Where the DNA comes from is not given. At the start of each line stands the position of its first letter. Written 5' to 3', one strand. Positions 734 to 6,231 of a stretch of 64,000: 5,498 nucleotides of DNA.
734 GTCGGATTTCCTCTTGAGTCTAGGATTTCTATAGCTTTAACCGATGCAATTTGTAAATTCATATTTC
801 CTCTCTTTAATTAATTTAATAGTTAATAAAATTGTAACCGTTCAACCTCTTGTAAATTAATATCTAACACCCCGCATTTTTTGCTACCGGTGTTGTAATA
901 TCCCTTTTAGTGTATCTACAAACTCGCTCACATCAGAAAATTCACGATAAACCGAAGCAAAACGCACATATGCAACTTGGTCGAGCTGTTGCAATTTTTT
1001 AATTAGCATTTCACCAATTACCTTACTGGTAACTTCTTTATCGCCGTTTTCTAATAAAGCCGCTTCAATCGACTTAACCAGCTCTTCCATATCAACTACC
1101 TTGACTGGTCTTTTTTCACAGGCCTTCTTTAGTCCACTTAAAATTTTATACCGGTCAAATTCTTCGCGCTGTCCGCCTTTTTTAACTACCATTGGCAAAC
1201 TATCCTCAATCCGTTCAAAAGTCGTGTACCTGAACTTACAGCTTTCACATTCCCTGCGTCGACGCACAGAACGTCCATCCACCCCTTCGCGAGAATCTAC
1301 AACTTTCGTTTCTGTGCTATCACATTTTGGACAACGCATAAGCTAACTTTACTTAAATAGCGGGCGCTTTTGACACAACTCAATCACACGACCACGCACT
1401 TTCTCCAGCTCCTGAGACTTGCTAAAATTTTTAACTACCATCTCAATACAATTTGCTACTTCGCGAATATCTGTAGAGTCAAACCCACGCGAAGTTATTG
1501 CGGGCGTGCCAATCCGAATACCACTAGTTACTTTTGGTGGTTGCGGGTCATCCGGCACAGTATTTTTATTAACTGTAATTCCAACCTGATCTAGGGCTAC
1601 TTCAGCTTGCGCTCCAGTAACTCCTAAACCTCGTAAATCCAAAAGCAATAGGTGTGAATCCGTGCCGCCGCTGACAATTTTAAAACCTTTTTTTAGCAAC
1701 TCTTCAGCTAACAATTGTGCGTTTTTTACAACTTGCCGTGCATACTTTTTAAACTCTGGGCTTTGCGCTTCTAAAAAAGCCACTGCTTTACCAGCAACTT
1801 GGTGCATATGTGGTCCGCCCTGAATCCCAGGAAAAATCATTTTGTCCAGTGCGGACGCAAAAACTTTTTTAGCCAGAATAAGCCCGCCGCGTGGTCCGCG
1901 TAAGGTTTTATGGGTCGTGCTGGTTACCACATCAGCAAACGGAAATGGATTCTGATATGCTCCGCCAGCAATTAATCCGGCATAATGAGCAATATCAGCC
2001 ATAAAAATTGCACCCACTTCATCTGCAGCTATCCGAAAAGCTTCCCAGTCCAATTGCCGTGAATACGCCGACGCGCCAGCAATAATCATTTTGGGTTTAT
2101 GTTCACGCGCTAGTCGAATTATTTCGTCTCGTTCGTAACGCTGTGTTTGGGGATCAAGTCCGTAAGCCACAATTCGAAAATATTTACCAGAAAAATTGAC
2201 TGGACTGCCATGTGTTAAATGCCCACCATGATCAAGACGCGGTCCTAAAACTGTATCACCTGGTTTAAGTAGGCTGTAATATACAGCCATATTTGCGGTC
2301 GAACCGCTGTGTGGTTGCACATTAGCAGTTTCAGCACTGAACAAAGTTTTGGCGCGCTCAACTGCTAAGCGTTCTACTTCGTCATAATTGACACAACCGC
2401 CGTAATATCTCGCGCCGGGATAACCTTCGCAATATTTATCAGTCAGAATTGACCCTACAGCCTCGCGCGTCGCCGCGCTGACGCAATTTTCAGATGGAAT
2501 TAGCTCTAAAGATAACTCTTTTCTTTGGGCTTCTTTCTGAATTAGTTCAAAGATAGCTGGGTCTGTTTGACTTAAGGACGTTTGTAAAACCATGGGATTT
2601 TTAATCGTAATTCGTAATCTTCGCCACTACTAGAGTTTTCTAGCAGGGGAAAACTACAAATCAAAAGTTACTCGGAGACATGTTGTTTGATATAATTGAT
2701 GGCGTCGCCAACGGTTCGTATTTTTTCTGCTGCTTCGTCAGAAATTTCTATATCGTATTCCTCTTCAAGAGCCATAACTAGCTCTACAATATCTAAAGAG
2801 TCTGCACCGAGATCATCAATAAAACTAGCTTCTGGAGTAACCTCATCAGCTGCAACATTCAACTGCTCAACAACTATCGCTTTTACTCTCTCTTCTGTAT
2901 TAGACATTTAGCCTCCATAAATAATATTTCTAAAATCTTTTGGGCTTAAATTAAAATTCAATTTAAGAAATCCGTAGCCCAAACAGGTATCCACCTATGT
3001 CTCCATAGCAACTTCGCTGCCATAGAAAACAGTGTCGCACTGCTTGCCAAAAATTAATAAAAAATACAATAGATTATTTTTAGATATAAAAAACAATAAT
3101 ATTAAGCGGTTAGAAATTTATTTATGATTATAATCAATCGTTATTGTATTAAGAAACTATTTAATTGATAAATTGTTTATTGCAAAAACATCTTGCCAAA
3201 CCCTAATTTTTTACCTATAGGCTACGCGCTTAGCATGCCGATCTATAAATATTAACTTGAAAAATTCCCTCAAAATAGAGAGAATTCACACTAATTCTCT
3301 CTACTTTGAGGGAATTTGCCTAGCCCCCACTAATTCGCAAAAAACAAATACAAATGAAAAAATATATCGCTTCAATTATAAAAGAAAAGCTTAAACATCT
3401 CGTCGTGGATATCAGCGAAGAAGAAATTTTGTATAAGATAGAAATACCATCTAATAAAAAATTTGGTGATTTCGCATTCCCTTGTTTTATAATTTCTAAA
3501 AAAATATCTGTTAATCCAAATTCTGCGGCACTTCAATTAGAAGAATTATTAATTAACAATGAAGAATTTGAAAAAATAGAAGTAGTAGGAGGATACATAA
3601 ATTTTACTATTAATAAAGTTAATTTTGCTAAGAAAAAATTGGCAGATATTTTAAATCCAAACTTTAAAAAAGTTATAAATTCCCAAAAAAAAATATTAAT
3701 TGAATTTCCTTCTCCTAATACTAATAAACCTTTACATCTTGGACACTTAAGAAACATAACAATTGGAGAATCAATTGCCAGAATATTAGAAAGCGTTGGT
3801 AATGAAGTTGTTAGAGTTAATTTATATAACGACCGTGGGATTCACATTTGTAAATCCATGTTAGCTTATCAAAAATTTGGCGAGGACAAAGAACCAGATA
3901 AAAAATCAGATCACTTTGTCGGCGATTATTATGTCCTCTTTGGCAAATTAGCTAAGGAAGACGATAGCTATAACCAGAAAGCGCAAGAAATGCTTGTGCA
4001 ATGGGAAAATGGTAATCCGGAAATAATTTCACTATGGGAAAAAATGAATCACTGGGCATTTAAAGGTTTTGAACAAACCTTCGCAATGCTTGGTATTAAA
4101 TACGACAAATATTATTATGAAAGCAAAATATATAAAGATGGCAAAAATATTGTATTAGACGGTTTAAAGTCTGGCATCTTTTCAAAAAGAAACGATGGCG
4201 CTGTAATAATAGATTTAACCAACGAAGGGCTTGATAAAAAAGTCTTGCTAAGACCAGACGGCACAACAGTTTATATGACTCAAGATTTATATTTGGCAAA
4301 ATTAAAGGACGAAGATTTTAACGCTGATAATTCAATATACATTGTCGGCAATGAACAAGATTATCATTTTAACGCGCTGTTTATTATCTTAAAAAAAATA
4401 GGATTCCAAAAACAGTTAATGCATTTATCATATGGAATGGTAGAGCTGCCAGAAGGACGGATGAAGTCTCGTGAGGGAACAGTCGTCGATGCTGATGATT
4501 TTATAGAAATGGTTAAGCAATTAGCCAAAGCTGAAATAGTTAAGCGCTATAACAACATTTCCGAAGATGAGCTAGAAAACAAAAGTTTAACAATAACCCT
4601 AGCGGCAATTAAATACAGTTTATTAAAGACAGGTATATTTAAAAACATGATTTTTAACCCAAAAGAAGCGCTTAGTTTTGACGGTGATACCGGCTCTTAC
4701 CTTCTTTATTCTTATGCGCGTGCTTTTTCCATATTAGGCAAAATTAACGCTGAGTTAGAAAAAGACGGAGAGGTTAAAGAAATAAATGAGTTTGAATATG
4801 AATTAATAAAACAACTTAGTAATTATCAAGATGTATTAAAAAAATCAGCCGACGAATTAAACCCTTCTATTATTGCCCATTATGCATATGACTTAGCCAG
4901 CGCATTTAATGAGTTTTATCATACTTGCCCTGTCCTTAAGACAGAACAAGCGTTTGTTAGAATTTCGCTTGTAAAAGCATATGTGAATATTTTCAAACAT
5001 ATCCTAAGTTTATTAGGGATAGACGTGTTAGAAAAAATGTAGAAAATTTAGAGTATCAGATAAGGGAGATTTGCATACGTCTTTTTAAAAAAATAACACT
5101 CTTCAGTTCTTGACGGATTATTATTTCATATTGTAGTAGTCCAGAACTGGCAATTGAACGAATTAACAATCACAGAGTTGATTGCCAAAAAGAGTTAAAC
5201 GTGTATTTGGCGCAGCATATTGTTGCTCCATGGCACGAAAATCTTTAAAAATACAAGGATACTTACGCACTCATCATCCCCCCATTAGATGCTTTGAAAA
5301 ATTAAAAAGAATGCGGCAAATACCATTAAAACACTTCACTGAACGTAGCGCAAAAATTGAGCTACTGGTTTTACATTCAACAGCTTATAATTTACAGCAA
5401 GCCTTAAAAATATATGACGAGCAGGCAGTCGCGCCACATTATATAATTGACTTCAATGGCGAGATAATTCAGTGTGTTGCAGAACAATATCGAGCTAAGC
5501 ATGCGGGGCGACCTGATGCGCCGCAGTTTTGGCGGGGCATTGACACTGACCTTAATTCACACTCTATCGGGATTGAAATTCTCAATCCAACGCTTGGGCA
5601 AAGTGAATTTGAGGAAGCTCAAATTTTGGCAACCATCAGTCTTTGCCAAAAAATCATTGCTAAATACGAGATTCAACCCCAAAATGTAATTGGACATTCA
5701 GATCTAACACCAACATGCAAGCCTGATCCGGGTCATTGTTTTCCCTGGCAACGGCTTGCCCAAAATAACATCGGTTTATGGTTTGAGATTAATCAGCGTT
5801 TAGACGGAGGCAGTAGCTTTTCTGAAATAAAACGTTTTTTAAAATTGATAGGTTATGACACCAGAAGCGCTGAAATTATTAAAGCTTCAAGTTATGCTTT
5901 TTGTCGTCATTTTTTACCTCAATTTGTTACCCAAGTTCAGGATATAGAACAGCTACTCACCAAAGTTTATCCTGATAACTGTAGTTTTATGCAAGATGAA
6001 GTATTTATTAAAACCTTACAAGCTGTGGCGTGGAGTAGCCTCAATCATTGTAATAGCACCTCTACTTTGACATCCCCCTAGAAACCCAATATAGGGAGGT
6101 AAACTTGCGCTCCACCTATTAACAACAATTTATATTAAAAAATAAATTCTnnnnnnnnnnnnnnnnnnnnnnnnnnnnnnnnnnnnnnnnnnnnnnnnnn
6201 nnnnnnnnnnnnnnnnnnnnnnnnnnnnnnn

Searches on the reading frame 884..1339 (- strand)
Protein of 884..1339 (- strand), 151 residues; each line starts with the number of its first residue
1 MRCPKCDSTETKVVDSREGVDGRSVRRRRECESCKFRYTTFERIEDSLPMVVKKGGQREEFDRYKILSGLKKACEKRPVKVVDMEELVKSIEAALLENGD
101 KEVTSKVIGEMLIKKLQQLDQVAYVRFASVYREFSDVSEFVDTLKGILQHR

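Call 11: search_protein_families(library=pfam, proteins=[window:884-1339:-], max_evalue=0.001)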
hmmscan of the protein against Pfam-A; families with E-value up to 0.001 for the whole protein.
window:884-1339:- (151 aa): 3 families
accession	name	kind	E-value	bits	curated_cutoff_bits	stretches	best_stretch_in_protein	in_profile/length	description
PF03477.21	ATP-cone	-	1.5e-22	80.3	25.8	1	50-136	2-87/88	ATP cone domain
PF22811.2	Zn_ribbon_NrdR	-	1.2e-17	64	27.2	1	1-42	1-42/42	Transcriptional repressor NrdR-like, N-terminal domain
PF05010.19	TACC_C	-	0.00073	19.8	29.9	1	57-148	13-105/201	Transforming acidic coiled-coil-containing protein (TACC), C-terminal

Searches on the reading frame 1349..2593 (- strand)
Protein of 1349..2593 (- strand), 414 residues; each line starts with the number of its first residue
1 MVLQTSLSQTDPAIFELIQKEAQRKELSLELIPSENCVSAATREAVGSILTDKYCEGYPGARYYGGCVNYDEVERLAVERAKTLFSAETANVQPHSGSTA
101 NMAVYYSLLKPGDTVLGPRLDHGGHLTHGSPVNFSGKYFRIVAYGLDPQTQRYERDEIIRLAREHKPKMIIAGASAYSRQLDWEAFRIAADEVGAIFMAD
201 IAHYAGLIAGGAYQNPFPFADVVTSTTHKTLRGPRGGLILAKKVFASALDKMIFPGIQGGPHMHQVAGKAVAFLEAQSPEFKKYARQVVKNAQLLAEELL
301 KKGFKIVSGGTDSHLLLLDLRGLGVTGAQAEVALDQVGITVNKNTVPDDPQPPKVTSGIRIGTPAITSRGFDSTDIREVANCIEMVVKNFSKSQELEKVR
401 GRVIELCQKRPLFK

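Call 11: search_protein_families(library=pfam, proteins=[window:1349-2593:-], max_evalue=0.001)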
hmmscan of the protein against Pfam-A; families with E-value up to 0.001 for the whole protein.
window:1349-2593:- (414 aa): 2 families
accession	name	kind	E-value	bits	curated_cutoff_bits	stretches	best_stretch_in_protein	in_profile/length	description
PF00464.25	SHMT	-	2.2e-152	507.8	27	1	7-383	1-399/399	Serine hydroxymethyltransferase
PF00155.27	Aminotran_1_2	-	1.5e-07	31.4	19.7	1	69-366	43-349/361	Aminotransferase class I and II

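Call 19: list_cluster_members(proteins=[P0001, window:1349-2593:-, window:3354-5042:+, window:39109-39516:-, window:37270-37947:+, window:36482-37180:+, window:42057-42848:+])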
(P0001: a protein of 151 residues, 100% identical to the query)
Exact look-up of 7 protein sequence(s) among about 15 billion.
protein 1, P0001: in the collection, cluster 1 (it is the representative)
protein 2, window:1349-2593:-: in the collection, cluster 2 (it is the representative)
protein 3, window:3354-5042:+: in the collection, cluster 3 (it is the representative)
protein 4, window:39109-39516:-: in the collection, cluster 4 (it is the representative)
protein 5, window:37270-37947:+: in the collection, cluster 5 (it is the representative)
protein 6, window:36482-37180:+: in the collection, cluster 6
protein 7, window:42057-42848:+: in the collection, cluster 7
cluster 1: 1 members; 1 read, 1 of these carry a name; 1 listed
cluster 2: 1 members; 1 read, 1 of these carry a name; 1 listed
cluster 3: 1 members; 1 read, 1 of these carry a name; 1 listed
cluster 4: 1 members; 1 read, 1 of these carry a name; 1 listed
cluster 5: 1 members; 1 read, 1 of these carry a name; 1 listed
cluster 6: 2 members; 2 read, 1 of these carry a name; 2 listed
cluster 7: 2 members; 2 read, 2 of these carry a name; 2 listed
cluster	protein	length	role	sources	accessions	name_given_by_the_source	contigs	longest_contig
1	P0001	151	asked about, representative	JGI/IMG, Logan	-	type I restriction-modification system DNA methylase subunit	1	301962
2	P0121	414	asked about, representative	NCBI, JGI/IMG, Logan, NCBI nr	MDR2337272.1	MAG: serine hydroxymethyltransferase [Deltaproteobacteria bacterium] | glycine hydroxymethyltransferase | serine hydroxymethyltransferase [Deltaproteobacteria bacterium]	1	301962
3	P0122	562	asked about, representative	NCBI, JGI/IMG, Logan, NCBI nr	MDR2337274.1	MAG: arginine--tRNA ligase [Deltaproteobacteria bacterium] | arginyl-tRNA synthetase | arginine--tRNA ligase [Deltaproteobacteria bacterium]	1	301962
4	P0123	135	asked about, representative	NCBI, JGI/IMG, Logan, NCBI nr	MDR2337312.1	MAG: biopolymer transporter ExbD [Deltaproteobacteria bacterium] | biopolymer transport protein ExbD | biopolymer transporter ExbD [Deltaproteobacteria bacterium]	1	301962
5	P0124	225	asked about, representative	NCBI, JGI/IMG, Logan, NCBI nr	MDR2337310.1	MAG: hypothetical protein LBE20_01515 [Deltaproteobacteria bacterium] | hypothetical protein | hypothetical protein [Deltaproteobacteria bacterium]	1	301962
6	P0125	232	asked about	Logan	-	-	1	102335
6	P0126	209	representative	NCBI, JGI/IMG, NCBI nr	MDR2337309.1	MAG: hypothetical protein LBE20_01510 [Deltaproteobacteria bacterium] | hypothetical protein | hypothetical protein [Deltaproteobacteria bacterium]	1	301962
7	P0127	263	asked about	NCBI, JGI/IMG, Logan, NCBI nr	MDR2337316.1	MAG: flagellar basal-body rod protein FlgG [Deltaproteobacteria bacterium] | flagellar basal-body rod protein FlgG | flagellar basal-body rod protein FlgG [Deltaproteobacteria bacterium]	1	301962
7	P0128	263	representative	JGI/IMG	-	flagellar basal-body rod protein FlgG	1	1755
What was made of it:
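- The source is a MAG (call 19).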

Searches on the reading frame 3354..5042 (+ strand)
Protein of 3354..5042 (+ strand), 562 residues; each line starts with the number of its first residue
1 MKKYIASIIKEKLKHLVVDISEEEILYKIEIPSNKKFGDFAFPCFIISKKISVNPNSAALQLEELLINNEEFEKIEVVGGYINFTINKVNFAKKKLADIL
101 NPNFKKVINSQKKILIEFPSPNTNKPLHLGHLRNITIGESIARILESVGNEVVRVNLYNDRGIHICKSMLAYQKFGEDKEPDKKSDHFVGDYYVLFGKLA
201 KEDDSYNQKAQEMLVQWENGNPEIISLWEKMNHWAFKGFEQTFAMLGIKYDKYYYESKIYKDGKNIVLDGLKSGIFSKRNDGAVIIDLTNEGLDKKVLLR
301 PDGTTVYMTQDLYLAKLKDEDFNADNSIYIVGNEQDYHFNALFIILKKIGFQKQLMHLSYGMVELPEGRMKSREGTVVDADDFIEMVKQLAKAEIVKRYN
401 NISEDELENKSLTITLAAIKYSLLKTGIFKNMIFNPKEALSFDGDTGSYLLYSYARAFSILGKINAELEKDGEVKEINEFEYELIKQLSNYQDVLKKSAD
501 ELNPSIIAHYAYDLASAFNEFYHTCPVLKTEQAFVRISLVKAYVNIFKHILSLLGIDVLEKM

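Call 11: search_protein_families(library=pfam, proteins=[window:3354-5042:+], max_evalue=0.001)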
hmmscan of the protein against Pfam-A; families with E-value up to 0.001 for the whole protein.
window:3354-5042:+ (562 aa): 3 families
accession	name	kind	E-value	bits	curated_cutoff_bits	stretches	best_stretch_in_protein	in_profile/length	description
PF00750.26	tRNA-synt_1d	-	5e-54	184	23.3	1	106-435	14-348/349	tRNA synthetases class I (R), catalytic domain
PF05746.21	DALR_1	-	1.3e-28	99.9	22.3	1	450-562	1-117/117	DALR anticodon binding domain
PF03485.21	Arg_tRNA_synt_N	-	1.6e-15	57.9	21.5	1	5-86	3-85/85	Arginyl tRNA synthetase N terminal domain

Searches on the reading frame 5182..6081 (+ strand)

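Call 11: search_protein_families(library=pfam, proteins=[window:5182-6081:+], max_evalue=0.001)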
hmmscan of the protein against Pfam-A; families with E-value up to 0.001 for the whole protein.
window:5182-6081:+ (299 aa): 1 family
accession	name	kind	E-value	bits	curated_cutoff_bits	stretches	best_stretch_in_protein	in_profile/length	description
PF01510.30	Amidase_2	-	4.3e-27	95.5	26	1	57-184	3-130/131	N-acetylmuramoyl-L-alanine amidase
